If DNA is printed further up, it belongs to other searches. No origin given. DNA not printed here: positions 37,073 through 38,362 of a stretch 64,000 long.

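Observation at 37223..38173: XdhC-family maturation factor fused to a YHS-type metal-binding domain, directly downstream of coxL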

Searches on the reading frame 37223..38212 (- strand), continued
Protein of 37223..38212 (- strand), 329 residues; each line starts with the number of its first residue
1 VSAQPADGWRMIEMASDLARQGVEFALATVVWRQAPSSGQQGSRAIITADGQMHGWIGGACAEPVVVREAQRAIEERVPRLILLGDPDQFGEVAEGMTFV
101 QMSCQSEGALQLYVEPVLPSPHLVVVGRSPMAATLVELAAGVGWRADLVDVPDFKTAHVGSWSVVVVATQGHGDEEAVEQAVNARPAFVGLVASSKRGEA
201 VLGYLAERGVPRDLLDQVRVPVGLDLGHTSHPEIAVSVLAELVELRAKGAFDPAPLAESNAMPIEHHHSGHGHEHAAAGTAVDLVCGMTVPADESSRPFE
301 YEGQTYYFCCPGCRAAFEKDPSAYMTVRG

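Call 43: search_solved_structures(query=window:37223-38212:-, max_evalue=0.01, show_alignments=2)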
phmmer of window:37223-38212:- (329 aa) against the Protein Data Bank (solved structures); distinct sequences matched with E-value up to 0.01: 2.
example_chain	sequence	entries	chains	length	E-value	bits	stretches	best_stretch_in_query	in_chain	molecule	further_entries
2we7_A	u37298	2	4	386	2.2e-10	43.9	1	175-277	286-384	Xanthine dehydrogenase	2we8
3on5_A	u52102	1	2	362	1.5e-07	34.5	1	8-84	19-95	BH1974 protein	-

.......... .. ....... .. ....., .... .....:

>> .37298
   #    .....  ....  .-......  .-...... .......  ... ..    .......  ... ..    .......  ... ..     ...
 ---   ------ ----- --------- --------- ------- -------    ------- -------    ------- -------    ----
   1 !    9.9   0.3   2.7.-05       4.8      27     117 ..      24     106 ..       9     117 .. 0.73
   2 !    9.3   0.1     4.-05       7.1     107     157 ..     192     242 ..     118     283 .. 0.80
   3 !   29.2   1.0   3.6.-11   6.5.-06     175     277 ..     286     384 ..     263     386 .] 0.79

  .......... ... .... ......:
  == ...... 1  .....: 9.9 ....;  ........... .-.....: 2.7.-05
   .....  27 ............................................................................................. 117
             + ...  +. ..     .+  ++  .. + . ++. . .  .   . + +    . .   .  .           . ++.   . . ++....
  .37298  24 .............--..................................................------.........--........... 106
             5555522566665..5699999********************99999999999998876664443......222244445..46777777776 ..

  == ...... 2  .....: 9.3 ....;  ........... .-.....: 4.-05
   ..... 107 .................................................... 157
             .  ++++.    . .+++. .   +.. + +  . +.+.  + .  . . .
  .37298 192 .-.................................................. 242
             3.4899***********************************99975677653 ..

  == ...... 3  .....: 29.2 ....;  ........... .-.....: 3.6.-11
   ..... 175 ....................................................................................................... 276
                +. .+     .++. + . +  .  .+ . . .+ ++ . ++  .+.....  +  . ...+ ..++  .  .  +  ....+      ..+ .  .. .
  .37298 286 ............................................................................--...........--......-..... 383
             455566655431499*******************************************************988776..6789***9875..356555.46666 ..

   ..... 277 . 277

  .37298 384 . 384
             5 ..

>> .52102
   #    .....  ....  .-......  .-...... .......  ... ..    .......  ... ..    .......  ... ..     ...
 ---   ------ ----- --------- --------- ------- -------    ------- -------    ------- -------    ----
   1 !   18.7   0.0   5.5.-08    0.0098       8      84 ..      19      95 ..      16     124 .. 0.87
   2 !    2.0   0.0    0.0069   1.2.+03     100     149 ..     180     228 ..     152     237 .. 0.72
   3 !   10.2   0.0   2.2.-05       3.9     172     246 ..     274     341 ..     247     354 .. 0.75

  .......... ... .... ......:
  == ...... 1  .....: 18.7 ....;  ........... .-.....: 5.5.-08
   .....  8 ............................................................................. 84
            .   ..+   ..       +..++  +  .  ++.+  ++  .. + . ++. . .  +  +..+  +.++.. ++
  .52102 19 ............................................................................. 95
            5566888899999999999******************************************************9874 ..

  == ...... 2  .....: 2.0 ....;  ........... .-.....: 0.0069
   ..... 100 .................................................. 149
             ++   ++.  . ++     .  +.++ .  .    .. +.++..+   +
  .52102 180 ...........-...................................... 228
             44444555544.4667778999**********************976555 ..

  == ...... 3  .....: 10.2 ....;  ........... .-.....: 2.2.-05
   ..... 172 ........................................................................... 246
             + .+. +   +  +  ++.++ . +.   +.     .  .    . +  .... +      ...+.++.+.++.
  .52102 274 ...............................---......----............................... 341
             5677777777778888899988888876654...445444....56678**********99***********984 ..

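Call 49: predict_structure(alignment_id=A3)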
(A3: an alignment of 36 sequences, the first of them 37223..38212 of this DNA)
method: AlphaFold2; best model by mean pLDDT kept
length: 329 residues; sequences in the alignment: 36
mean_pLDDT: 82.4   pTM: 0.61
mean pLDDT of the five models: 82.4, 81.9, 81.9, 81.1, 80.9
residues with pLDDT >= 90: 154; 70-90: 120; 50-70: 27; < 50: 28
segments of 3 or more residues with pLDDT < 50: 1-5, 256-276
pLDDT, mean of each block of 10 residues (from residue 1): 54 83 86 65 86 82 87 90 84 82 70 86 93 95 91 86 91 93 94 94 97 95 77 93 89 54 35 52 85 94 93 93 69
secondary structure, 60 per line:
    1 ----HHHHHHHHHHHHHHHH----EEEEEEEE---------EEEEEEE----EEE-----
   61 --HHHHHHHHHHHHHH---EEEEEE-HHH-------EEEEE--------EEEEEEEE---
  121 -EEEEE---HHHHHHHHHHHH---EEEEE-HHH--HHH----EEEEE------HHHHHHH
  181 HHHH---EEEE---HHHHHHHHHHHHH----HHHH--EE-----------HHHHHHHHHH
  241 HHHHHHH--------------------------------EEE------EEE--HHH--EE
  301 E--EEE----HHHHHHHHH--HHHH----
elements in order: H5-20 E25-32 E42-48 E53-55 H63-76 E80-85 E97-101 E110-117 E122-126 H130-141 E145-149 E163-167 H174-184 E188-191 H195-207 H212-215 H231-247 E280-282 E289-291 E299-301 E304-306 H311-319 H322-325

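Call 56: fold_search(model_id=the predicted structure, library=pdb)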
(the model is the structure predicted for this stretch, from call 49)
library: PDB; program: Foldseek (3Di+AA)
matches with E <= 10: 1005; with E <= 0.001: 6
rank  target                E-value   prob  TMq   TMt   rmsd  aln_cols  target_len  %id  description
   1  2we8_B                5.5e-14  1.00  0.44  0.44   7.4       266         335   23  Crystal structure of Mycobacterium tuberculosis Rv0376c homologue from Mycobacterium smegmatis (released 2010-04-07)
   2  2we8_A                1.3e-13  1.00  0.46  0.44   6.6       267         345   22  Crystal structure of Mycobacterium tuberculosis Rv0376c homologue from Mycobacterium smegmatis (released 2010-04-07)
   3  2we7_A                2.0e-13  1.00  0.45  0.43   6.6       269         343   21  Crystal structure of Mycobacterium tuberculosis Rv0376c homologue from Mycobacterium smegmatis (released 2010-04-07)
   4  2we7_B                1.1e-12  1.00  0.45  0.44   6.7       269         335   21  Crystal structure of Mycobacterium tuberculosis Rv0376c homologue from Mycobacterium smegmatis (released 2010-04-07)
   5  3on5_A                6.2e-11  1.00  0.35  0.35  12.1       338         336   17  Crystal structure of a xanthine dehydrogenase (BH1974) from Bacillus halodurans at 2.80 A resolution (released 2010-09-15)
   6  3on5_B                2.5e-09  1.00  0.37  0.38  11.7       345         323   16  Crystal structure of a xanthine dehydrogenase (BH1974) from Bacillus halodurans at 2.80 A resolution (released 2010-09-15)
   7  4heq_A                1.2e-03  1.00  0.24  0.46   6.1       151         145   16  The crystal structure of flavodoxin from Desulfovibrio gigas (released 2013-01-30)
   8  6th8_MODEL_1_A        7.1e-03  0.97  0.22  0.44   6.1       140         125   16  Reconstructing the Origins of the HemD-like fold (released 2019-11-27)
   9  5ljl                  1.2e-02  0.98  0.26  0.50   5.3       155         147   15  Streptococcus pneumonia TIGR4 flavodoxin: structural and biophysical characterization of a novel drug target (released 2016-08-31)
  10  1f4p                  1.4e-02  0.84  0.21  0.38   7.3       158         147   13  Y98W FLAVODOXIN MUTANT 1.5A (D. VULGARIS) (released 2001-04-04)
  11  1i1o                  2.3e-02  0.91  0.24  0.45   6.0       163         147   13  ROOM TEMPERATURE CRYSTAL STRUCTURE FLAVODOXIN D. VULGARIS MUTANT Y98H AT 2.0 ANG. RESOLUTION (released 2001-04-04)
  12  1ykg_MODEL_1_A        3.8e-02  0.75  0.20  0.37   7.3       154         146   17  Solution structure of the flavodoxin-like domain from the Escherichia coli sulfite reductase (released 2005-07-05)
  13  5lji_A                4.2e-02  0.90  0.23  0.44   5.6       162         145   12  Streptococcus pneumonia TIGR4 flavodoxin: structural and biophysical characterization of a novel drug target (released 2016-08-31)
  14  5tsh_D                4.2e-02  0.23  0.18  0.16  16.7       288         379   11  PilB from Geobacter metallireducens bound to AMP-PNP (released 2017-05-17)
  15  5veg_A                5.1e-02  0.85  0.23  0.42   6.5       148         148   11  Structure of a Short-Chain Flavodoxin Associated with a Non-Canonical PDU Bacterial Microcompartment (released 2017-10-11)
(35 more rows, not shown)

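Call 71: get_annotated_region(hit=H7, flank=7000)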
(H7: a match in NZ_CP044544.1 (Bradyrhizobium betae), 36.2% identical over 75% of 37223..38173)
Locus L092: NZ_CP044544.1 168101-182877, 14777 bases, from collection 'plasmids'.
description: Bradyrhizobium betae strain PL7HG1 plasmid pBbPL7HG1, complete sequence
organism: Bradyrhizobium betae (NCBI taxid 244734)
taxonomy: Bacteria; Pseudomonadota; Alphaproteobacteria; Hyphomicrobiales; Nitrobacteraceae; Bradyrhizobium; Bradyrhizobium betae
host: -; source: Beta vulgaris,Cell culture; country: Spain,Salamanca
typing (MOB-suite, as given by PLSDB): conjugative; relaxase MOBP; mating-pair formation MPF_T
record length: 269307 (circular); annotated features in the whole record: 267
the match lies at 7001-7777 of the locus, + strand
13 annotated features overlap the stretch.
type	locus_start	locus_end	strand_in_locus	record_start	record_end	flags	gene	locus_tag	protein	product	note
CDS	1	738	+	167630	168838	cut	-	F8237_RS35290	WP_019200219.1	MHYT domain-containing protein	-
CDS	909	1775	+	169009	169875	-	-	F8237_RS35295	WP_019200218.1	xanthine dehydrogenase family protein subunit M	-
CDS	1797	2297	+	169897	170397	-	-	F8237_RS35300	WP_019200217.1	(2Fe-2S)-binding protein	-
CDS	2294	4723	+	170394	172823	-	-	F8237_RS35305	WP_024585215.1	aerobic carbon-monoxide dehydrogenase large subunit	-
CDS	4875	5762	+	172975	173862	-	-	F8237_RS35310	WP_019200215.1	MoxR family ATPase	-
CDS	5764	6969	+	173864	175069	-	-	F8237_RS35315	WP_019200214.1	VWA domain-containing protein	-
CDS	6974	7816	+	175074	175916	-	-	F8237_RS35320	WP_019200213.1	XdhC family protein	-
CDS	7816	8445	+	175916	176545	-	-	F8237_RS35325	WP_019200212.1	carbon monoxide dehydrogenase subunit G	-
CDS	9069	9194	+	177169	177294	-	-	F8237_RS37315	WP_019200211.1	hypothetical protein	-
CDS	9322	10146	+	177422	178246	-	-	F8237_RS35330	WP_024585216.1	IS5 family transposase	-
CDS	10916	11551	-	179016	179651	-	-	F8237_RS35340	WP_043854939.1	TetR family transcriptional regulator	-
CDS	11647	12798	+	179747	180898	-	-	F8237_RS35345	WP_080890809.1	efflux RND transporter periplasmic adaptor subunit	GO:0006810 - transport [Evidence IEA]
CDS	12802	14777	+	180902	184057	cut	-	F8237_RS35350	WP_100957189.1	efflux RND transporter permease subunit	GO:0006810 - transport [Evidence IEA]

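Call 72: get_annotated_region(hit=H12, flank=7000)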
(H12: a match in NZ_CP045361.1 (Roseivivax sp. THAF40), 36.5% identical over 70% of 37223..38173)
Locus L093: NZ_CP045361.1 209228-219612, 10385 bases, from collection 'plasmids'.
description: Roseivivax sp. THAF40 plasmid pTHAF40_a, complete sequence
organism: Roseivivax sp. THAF40 (NCBI taxid 2587858)
taxonomy: Bacteria; Pseudomonadota; Alphaproteobacteria; Rhodobacterales; Roseobacteraceae; Roseivivax; Roseivivax sp. THAF40
host: -; source: pure culture,Surface of a polyethylene microplastic particle present in tank 6 of a marine aquarium ...; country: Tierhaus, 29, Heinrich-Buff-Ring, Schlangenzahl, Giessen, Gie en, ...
typing (MOB-suite, as given by PLSDB): non-mobilizable
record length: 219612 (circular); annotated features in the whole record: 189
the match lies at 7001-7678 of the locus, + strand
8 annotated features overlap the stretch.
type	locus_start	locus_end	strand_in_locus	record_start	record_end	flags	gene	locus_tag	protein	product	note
CDS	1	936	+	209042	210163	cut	-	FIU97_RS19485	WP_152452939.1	MHYT domain-containing protein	-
CDS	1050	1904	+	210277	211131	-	-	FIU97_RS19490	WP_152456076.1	xanthine dehydrogenase family protein subunit M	-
CDS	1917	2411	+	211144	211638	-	-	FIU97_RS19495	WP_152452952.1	(2Fe-2S)-binding protein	-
CDS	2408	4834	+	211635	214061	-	-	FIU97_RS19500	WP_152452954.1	aerobic carbon-monoxide dehydrogenase large subunit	-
CDS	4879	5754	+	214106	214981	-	-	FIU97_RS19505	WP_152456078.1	MoxR family ATPase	-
CDS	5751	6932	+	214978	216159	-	-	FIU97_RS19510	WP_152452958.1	VWA domain-containing protein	-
CDS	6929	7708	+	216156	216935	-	-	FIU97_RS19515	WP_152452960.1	XdhC family protein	-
CDS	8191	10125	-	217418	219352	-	-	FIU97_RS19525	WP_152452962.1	PhoX family phosphatase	-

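Call 73: get_annotated_region(hit=H16, flank=7000)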
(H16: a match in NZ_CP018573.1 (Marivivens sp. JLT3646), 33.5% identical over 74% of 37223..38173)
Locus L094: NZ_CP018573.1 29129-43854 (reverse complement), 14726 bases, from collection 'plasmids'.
description: Marivivens sp. JLT3646 plasmid unnamed, complete sequence
organism: Marivivens sp. JLT3646 (NCBI taxid 1920883)
taxonomy: Bacteria; Pseudomonadota; Alphaproteobacteria; Rhodobacterales; Paracoccaceae; Marivivens; Marivivens sp. JLT3646
host: -; source: cell culture,shallow-sea hydrothermal system; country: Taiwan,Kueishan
typing (MOB-suite, as given by PLSDB): non-mobilizable
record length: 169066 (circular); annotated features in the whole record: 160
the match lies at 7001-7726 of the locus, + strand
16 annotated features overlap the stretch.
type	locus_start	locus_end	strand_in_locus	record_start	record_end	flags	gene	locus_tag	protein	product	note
CDS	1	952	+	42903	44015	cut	-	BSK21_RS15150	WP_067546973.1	MHYT domain-containing protein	-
CDS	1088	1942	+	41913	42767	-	-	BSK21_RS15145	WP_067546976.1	xanthine dehydrogenase family protein subunit M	-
CDS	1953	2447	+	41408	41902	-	-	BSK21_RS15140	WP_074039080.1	(2Fe-2S)-binding protein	-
CDS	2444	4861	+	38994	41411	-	-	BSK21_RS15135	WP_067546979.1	aerobic carbon-monoxide dehydrogenase large subunit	-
CDS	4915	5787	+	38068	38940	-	-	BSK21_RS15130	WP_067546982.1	MoxR family ATPase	-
CDS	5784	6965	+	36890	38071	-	-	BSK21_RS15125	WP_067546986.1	VWA domain-containing protein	-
CDS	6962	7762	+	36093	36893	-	-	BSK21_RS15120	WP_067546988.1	XdhC family protein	-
CDS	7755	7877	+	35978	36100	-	-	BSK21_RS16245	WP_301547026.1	hypothetical protein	-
CDS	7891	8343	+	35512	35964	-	-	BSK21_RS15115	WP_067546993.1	carbon monoxide dehydrogenase subunit G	-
CDS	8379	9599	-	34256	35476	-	-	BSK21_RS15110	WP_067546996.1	MFS transporter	GO:0055085 - transmembrane transport [Evidence IEA]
CDS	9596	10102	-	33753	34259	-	-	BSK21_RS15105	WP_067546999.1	hypothetical protein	-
CDS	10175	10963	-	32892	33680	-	-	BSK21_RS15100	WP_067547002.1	aldolase/citrate lyase family protein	-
CDS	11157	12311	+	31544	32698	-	-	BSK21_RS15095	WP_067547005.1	acetyl-CoA C-acyltransferase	GO:0006631 - fatty acid metabolic process [Evidence IEA]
CDS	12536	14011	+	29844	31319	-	-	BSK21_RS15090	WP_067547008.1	sulfide:quinone reductase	-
CDS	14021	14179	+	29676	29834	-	-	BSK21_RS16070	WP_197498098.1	hypothetical protein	-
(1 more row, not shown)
